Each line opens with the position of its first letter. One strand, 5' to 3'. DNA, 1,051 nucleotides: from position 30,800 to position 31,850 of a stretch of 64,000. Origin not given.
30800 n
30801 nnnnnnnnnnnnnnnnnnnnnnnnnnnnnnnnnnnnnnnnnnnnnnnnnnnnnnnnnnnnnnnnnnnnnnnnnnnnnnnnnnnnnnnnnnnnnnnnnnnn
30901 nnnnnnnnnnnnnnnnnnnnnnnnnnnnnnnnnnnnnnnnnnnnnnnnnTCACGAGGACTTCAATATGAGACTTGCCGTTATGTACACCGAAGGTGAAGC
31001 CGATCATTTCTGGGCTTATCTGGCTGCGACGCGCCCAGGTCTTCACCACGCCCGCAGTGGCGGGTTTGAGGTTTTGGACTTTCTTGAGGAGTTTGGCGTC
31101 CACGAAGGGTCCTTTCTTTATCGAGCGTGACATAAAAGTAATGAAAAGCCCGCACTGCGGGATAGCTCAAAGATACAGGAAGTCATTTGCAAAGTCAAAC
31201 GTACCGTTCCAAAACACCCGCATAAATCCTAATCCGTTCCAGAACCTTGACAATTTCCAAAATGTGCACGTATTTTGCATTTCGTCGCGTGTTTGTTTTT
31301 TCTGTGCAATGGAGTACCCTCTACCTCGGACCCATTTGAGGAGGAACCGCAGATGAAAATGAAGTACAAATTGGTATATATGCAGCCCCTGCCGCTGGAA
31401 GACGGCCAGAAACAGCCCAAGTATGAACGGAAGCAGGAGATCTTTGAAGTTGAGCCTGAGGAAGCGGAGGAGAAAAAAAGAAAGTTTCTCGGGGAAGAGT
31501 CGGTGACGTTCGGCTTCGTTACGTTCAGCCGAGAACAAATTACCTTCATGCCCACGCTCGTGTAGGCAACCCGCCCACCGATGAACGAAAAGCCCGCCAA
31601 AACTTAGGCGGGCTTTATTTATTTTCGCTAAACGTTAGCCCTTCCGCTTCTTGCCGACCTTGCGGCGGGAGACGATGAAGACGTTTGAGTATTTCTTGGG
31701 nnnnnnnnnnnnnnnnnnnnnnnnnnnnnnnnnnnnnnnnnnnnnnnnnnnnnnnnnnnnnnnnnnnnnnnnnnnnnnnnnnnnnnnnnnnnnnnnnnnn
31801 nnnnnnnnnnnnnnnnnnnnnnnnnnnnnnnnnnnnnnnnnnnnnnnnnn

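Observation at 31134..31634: Third interruption of the S10 operon: a convergent, self-contained 70-aa acidic protein gene between rpsS and rplB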

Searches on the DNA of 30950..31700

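Call 86: search_rna_families(source=window, start=30950, end=31700, threshold=evalue, max_evalue=5)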
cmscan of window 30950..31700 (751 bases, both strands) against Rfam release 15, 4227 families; matches with E-value up to 5: 10.
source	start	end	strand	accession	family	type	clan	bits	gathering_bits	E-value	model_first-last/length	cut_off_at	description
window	31581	31619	+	RF02054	STnc420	Gene; sRNA;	-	24.7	70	0.023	19-54/58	no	Salmonella enterica sRNA STnc420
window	31584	31674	-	RF02278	Betaproteobacteria_toxic_sRNA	Gene; sRNA;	-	20.2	50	0.16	1-64/64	no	Betaproteobacteria toxic small RNA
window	31584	31662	-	RF00513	Trp_leader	Cis-reg; leader;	-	20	41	0.23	1-100/100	no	Tryptophan operon leader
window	31584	31694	-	RF01859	Phe_leader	Cis-reg; leader;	-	18.4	55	2.5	1-125/125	no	Phenylalanine leader peptide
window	31519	31618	-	RF02424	Bp2_287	Gene; sRNA;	-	17.2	70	0.19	1-174/174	no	Burkholderia sRNA Bp2_Cand287_SIPHT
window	31549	31623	+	RF01772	rnk_pseudo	Cis-reg; leader;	-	17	55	3.8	1-108/108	no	Pseudomonas rnk leader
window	31548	31619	+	RF02450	ncr1175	Gene; sRNA;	-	16.3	60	3.5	1-110/110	no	Bacillus sRNA ncr1175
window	31539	31637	+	RF02621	BSnc120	Gene; sRNA;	-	15.5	114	2.8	1-88/88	no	Brucella sRNA 120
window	31539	31616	+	RF00624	P9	Gene;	-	14.5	43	2.6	1-74/74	no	Pseudomonas sRNA P9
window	31417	31461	+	RF01139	sR2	Gene; snRNA; snoRNA; CD-box;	-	14.3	42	1.5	1-57/57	no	Small nucleolar RNA sR2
